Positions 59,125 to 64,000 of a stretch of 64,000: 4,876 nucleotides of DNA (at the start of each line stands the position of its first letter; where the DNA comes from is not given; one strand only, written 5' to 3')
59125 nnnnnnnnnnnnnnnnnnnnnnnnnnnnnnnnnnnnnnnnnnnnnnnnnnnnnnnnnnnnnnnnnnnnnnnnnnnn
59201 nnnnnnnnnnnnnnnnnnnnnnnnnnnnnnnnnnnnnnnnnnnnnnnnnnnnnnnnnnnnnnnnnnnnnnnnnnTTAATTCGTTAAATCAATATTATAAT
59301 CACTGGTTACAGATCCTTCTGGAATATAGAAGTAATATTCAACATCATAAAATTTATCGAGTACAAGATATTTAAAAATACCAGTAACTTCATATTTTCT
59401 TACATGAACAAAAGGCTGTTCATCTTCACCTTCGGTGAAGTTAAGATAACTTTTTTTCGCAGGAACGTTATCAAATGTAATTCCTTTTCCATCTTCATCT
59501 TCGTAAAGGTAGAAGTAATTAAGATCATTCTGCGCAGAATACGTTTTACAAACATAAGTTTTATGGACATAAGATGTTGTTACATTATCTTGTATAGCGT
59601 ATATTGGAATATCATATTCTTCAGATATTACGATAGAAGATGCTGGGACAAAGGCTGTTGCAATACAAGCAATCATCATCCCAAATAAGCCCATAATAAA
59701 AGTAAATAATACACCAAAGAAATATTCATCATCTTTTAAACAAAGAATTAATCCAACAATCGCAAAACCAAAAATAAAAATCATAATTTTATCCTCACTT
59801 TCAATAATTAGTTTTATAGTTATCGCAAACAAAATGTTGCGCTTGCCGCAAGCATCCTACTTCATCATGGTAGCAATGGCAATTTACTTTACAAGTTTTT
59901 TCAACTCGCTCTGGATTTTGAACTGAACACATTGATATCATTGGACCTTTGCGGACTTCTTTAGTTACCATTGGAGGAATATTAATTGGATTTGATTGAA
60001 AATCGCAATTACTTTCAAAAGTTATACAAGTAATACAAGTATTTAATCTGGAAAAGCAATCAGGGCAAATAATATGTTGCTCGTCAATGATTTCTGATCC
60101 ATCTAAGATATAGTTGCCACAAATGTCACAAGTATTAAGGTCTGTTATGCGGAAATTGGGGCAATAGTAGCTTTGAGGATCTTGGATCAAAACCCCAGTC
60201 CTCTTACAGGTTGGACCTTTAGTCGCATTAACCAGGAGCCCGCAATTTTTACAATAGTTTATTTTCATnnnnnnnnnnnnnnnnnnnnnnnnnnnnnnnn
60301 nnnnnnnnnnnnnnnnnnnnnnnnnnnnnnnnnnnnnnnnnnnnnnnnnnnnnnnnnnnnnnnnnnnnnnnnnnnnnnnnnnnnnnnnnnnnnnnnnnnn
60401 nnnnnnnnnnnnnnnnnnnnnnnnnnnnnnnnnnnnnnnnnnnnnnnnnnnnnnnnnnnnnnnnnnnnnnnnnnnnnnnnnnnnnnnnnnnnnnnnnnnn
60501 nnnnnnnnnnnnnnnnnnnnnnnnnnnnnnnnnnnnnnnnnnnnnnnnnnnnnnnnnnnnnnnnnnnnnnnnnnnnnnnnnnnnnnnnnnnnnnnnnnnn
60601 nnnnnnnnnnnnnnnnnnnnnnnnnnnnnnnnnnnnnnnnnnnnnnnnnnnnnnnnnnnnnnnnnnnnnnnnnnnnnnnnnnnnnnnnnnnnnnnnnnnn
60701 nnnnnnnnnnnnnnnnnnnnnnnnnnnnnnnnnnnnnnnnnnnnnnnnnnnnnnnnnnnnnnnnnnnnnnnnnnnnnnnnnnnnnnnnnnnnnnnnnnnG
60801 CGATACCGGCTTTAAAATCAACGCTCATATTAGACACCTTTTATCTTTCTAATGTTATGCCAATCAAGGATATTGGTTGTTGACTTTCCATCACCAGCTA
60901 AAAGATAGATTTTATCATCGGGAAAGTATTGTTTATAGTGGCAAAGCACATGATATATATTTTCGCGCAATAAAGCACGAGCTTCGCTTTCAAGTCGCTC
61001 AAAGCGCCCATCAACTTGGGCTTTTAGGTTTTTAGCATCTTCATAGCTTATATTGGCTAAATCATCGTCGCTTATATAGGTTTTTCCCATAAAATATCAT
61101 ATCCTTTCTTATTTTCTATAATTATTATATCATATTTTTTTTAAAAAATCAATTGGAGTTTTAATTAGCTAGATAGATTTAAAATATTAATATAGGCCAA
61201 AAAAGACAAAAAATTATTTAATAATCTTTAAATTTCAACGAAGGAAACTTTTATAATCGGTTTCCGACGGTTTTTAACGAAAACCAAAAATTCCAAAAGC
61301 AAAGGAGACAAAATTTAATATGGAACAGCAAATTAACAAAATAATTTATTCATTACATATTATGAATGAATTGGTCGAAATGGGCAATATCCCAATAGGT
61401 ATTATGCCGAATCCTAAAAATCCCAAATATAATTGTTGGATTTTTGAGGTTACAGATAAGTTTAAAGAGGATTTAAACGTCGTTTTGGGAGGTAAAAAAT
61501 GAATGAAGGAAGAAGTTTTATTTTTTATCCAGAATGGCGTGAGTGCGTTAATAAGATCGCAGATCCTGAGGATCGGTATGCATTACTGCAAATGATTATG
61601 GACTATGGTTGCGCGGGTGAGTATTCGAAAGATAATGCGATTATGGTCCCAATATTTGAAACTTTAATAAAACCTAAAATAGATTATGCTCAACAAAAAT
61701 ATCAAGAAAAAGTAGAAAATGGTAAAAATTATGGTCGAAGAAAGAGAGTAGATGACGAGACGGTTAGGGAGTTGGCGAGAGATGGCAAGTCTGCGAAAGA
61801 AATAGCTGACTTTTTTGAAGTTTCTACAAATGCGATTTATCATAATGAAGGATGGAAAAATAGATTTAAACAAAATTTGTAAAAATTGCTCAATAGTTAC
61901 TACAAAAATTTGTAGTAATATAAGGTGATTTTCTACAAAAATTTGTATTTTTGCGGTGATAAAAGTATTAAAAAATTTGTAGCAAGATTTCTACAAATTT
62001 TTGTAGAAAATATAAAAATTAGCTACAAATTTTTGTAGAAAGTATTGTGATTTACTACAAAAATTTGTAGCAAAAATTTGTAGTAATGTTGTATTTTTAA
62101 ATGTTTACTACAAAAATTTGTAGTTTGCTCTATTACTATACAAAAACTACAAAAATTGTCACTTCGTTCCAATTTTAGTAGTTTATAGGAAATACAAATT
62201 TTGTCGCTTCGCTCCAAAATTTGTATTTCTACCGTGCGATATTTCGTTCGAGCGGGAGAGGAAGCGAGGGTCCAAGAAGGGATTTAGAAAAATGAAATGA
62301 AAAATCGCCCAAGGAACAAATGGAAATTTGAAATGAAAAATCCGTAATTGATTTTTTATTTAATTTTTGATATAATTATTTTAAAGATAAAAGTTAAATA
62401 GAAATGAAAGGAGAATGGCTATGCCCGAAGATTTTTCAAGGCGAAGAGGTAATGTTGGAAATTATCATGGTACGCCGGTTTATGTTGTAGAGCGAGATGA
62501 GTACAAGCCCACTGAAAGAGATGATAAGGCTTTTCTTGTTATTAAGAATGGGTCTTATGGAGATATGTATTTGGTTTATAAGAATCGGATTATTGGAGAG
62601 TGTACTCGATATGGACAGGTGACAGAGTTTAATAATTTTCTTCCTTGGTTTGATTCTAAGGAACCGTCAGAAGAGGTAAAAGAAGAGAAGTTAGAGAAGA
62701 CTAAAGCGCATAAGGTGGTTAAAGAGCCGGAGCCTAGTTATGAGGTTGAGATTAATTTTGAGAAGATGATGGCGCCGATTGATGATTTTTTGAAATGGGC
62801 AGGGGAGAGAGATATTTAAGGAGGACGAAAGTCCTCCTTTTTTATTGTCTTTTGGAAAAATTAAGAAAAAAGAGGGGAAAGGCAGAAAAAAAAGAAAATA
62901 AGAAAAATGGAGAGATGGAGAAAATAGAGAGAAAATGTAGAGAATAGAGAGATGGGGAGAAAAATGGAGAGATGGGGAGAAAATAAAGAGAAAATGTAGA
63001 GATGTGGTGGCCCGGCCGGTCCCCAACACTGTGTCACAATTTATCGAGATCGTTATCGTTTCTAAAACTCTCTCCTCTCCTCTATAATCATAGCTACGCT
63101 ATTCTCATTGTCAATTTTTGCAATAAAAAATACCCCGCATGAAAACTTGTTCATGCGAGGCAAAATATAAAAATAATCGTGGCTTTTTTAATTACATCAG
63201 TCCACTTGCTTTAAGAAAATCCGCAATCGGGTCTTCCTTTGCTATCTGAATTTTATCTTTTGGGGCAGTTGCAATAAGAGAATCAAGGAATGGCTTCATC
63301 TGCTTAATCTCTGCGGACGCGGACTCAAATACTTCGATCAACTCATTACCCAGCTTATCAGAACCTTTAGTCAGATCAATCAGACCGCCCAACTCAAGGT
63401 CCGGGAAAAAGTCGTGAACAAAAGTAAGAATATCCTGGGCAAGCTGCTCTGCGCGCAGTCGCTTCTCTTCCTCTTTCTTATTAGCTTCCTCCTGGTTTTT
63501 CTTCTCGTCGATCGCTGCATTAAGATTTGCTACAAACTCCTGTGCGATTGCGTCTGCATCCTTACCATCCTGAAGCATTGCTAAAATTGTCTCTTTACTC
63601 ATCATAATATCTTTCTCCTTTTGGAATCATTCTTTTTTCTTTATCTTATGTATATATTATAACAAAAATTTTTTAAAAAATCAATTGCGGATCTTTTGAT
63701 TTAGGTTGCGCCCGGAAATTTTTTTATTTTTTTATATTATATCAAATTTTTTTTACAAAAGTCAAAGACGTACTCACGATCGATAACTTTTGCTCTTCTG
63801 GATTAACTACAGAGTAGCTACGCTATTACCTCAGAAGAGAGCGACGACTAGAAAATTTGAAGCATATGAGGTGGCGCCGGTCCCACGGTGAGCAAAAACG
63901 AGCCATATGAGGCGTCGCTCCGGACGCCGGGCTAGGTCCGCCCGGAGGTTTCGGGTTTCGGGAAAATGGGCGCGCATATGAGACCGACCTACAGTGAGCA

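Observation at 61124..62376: Palindromic 16-bp iteron array between divergent promoters next to an HTH/DUF4373-like protein: candidate origin or master regulatory site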

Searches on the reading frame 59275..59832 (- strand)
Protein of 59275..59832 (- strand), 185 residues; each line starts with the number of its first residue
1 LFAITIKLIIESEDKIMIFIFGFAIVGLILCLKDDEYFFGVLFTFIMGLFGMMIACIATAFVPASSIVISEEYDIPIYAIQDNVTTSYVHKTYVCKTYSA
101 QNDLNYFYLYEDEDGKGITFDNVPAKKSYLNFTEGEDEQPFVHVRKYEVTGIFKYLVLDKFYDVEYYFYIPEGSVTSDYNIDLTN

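Call 10: search_protein_families(library=phrogs, proteins=[window:59275-59832:-], max_evalue=0.01)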
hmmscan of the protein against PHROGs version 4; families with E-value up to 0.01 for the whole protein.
window:59275-59832:- (185 aa): 1 family
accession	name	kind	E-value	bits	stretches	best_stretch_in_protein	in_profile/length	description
phrog_8077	-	unknown function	1.4e-11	45.8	1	18-183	5-167/168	-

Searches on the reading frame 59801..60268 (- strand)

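Call 8: search_protein_families(library=pfam, proteins=[window:59801-60268:-], max_evalue=0.1)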
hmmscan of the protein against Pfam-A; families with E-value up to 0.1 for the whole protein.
window:59801-60268:- (155 aa): 1 family
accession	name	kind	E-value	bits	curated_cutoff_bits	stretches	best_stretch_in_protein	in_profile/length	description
PF21362.3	Sina_RING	-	0.0017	18.9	29.3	1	47-81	1-35/35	E3 ubiquitin-protein ligase sina/sinah, RING finger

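Call 10: search_protein_families(library=phrogs, proteins=[window:59801-60268:-], max_evalue=0.01)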
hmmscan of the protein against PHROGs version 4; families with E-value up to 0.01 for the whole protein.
window:59801-60268:- (155 aa): 0 families

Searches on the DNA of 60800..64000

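Call 21: search_rna_families(source=window, start=60800, end=64000, threshold=evalue, max_evalue=1)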
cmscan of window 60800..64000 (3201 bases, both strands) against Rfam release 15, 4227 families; matches with E-value up to 1: 3.
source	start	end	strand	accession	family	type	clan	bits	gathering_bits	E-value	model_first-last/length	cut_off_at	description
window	61989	62049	+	RF03528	mir-1264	Gene; miRNA;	-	24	79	0.1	1-67/67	no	mir-1264 microRNA precursor family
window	62021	62072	+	RF04120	MIR5998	Gene; miRNA;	-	18.6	180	0.89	1-173/173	no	MIR5998 microRNA precursor family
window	63332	63397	-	RF02089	CLRN1-AS1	Gene; lncRNA;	-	16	48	0.67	1-79/79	no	CLRN1 antisense RNA 1 conserved region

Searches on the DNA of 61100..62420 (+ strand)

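Call 7: search_dna_similar(query=window:61100-62420:+, collection=phages, mode=distant, max_rows=20)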
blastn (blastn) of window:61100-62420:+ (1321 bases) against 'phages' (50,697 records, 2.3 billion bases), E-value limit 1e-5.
No match.

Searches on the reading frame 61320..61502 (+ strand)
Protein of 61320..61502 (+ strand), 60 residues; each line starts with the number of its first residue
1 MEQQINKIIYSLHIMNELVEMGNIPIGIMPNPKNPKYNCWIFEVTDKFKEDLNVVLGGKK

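Call 8: search_protein_families(library=pfam, proteins=[window:61320-61502:+], max_evalue=0.1)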
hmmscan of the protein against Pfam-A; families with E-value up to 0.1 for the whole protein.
window:61320-61502:+ (60 aa): 0 families

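Call 10: search_protein_families(library=phrogs, proteins=[window:61320-61502:+], max_evalue=0.01)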
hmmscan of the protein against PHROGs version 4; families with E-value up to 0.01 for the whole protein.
window:61320-61502:+ (60 aa): 0 families

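Call 46: search_protein_families(library=ncbifam, proteins=[window:61320-61499:+], max_evalue=0.1)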
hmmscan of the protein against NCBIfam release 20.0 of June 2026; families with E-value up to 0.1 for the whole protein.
window:61320-61499:+ (60 aa): 0 families

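Call 99: search_protein_families(library=pfam, proteins=[window:61320-61499:+], max_evalue=1)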
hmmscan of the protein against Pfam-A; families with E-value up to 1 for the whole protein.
window:61320-61499:+ (60 aa): 1 family
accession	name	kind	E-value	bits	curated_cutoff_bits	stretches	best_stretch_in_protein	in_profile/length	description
PF03378.21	CAS_CSE1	-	0.18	10.7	25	1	18-44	69-95/435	CAS/CSE protein, C-terminus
